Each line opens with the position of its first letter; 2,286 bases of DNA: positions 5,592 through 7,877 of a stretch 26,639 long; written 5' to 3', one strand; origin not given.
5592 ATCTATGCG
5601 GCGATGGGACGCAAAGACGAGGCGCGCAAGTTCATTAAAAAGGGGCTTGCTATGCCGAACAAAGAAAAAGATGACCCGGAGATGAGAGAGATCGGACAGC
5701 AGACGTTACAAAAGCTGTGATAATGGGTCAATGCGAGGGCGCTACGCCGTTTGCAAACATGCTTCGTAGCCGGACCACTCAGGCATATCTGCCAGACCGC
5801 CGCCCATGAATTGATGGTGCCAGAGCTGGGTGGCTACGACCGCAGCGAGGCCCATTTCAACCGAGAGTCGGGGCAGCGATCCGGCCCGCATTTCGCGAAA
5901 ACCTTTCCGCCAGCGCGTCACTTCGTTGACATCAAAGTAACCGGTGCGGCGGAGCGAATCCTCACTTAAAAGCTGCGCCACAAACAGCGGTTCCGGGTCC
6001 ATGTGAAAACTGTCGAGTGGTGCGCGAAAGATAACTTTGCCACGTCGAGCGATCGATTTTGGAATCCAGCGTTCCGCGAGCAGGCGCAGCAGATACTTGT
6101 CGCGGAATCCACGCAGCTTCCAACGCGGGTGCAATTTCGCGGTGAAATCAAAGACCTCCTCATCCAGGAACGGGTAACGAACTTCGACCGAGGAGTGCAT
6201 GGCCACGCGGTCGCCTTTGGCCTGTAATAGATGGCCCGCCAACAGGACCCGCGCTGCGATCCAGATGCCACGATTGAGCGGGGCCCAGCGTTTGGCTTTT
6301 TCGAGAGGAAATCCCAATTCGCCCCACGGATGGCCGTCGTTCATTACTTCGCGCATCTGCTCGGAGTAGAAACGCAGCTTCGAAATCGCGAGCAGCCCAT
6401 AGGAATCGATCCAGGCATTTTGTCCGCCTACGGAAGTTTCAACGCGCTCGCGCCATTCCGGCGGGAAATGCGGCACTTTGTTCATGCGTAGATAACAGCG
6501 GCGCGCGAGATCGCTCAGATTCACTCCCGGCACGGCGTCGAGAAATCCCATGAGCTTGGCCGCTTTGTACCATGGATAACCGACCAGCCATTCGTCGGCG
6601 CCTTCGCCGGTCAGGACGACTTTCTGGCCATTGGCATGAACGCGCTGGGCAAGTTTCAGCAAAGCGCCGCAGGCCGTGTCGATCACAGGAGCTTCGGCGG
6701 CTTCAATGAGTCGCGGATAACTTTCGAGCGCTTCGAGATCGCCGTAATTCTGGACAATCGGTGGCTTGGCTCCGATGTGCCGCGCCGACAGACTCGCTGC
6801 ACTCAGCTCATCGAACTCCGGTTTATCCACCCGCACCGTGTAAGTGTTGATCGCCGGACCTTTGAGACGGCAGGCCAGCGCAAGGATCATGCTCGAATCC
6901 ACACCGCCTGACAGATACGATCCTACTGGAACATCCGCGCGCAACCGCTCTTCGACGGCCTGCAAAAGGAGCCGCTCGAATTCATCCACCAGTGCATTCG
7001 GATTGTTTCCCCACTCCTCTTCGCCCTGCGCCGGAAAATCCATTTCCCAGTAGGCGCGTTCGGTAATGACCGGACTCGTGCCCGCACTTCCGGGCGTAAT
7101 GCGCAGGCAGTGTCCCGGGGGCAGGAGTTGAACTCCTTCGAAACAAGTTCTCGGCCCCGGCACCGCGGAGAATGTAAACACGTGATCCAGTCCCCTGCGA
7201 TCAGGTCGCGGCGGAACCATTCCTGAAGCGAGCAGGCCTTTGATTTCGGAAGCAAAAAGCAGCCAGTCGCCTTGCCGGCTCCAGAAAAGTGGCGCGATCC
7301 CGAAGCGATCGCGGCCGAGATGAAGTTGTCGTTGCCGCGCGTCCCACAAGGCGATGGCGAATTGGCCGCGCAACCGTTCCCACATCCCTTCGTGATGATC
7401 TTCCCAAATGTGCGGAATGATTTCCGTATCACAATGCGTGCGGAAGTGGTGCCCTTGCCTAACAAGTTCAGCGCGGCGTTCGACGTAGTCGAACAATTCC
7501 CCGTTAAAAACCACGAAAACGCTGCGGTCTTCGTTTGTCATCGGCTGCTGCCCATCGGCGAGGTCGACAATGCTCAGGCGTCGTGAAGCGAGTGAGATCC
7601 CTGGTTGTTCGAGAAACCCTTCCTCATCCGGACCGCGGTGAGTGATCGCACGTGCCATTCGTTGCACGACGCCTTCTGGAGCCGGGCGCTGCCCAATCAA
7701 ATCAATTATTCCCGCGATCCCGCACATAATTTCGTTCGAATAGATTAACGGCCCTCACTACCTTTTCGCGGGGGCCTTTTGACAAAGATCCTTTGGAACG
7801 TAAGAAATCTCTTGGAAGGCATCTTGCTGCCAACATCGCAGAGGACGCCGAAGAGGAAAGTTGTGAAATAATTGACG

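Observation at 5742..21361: Orphan PKS system: amidotransferase + methylating highly reducing PKS + free C domain + desaturase + ABC/LolA-like export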

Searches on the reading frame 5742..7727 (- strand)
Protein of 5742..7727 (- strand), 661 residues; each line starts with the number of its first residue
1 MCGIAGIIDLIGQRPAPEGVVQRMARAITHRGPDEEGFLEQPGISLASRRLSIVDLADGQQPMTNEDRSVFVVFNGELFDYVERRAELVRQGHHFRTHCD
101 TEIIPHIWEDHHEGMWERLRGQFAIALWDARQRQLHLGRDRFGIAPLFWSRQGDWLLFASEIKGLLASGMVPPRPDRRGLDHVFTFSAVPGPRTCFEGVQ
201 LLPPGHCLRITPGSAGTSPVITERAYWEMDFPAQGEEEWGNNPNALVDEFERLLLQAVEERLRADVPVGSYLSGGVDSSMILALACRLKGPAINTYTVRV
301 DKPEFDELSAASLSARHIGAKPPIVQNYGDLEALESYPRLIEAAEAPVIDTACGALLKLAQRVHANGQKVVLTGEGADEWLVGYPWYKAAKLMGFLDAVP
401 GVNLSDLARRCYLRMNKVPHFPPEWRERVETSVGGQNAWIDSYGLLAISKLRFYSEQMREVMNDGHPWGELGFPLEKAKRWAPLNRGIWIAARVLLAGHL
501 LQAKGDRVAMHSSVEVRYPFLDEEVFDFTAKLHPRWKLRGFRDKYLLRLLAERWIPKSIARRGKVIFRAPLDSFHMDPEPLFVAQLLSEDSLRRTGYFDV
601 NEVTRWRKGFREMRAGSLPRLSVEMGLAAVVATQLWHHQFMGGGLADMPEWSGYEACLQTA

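Call 3: search_protein_families(library=pfam, proteins=[window:5742-7727:-])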
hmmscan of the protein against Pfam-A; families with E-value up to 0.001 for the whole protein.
window:5742-7727:- (661 aa): 3 families
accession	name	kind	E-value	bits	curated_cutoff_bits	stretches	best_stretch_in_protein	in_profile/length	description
PF00733.27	Asn_synthase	-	1.4e-68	232.6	21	1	250-637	2-353/354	Asparagine synthase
PF13537.11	GATase_7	-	3.6e-40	137.2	25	1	49-167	2-123/123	Glutamine amidotransferase domain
PF13522.11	GATase_6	-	3.1e-32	111.8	27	1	33-161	1-130/130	Glutamine amidotransferase domain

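Call 5: search_protein_families(library=ncbifam, proteins=[window:5742-7727:-], max_evalue=0.01)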
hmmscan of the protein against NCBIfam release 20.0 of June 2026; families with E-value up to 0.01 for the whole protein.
window:5742-7727:- (661 aa): 10 families
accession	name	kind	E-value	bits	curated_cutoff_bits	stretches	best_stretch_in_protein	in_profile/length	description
TIGR01536.1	asn_synth_AEB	equivalog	7.7e-120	401.3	267.1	1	2-567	1-517/517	asparagine synthase (glutamine-hydrolyzing)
TIGR03108.1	eps_aminotran_1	hypoth_equivalog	1.2e-115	387.6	816.9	1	1-604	1-598/628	XrtA/PEP-CTERM system amidotransferase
TIGR03104.1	trio_amidotrans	equivalog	3e-87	293.3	570.1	2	1-389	1-385/589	N-acetylglutaminylglutamine amidotransferase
NF006949.0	PRK09431.1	equivalog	3.4e-74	250.3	499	3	1-166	1-166/554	asparagine synthase B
NF033535.1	lass_lactam_cya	exception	4.7e-49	167.5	525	2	1-380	1-375/668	lasso peptide isopeptide bond-forming cyclase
NF033561.1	macrolact_Ik_Al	subfamily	2.8e-13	49.3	300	1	121-386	81-336/561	albusnodin/ikarugamycin family macrolactam cyclase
TIGR01135.1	glmS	equivalog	3.2e-08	32.5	418.05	1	62-166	86-198/607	glutamine--fructose-6-phosphate transaminase (isomerizing)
NF001484.0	PRK00331.1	subfamily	4.5e-08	31.9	381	1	62-164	87-197/601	isomerizing glutamine--fructose-6-phosphate transaminase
TIGR01134.1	purF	equivalog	2.5e-07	30.4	350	1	60-162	84-196/432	amidophosphoribosyltransferase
NF002048.0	PRK00876.1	subfamily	0.0073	15.2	313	0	240-339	13-112/330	NAD(+) synthase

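Call 64: search_solved_structures(query=window:5742-7727:-, max_evalue=1e-10, show_alignments=1)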
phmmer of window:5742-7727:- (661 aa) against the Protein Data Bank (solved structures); distinct sequences matched with E-value up to 1e-10: 5.
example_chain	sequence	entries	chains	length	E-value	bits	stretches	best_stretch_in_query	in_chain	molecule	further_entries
7ylz_A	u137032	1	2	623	1.3e-47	165.6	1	1-389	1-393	hydroxyamidotransferase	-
1ct9_A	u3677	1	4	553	3.3e-38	134.4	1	21-166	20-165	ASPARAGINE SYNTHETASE B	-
6gq3_A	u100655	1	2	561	2.2e-25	92.1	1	24-390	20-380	Asparagine synthetase [glutamine-hydrolyzing]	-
8sue_A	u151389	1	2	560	2.5e-25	91.9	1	25-390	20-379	Asparagine synthetase [glutamine-hydrolyzing]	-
9b6c_A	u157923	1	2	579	3e-25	91.6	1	25-390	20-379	Asparagine synthetase [glutamine-hydrolyzing]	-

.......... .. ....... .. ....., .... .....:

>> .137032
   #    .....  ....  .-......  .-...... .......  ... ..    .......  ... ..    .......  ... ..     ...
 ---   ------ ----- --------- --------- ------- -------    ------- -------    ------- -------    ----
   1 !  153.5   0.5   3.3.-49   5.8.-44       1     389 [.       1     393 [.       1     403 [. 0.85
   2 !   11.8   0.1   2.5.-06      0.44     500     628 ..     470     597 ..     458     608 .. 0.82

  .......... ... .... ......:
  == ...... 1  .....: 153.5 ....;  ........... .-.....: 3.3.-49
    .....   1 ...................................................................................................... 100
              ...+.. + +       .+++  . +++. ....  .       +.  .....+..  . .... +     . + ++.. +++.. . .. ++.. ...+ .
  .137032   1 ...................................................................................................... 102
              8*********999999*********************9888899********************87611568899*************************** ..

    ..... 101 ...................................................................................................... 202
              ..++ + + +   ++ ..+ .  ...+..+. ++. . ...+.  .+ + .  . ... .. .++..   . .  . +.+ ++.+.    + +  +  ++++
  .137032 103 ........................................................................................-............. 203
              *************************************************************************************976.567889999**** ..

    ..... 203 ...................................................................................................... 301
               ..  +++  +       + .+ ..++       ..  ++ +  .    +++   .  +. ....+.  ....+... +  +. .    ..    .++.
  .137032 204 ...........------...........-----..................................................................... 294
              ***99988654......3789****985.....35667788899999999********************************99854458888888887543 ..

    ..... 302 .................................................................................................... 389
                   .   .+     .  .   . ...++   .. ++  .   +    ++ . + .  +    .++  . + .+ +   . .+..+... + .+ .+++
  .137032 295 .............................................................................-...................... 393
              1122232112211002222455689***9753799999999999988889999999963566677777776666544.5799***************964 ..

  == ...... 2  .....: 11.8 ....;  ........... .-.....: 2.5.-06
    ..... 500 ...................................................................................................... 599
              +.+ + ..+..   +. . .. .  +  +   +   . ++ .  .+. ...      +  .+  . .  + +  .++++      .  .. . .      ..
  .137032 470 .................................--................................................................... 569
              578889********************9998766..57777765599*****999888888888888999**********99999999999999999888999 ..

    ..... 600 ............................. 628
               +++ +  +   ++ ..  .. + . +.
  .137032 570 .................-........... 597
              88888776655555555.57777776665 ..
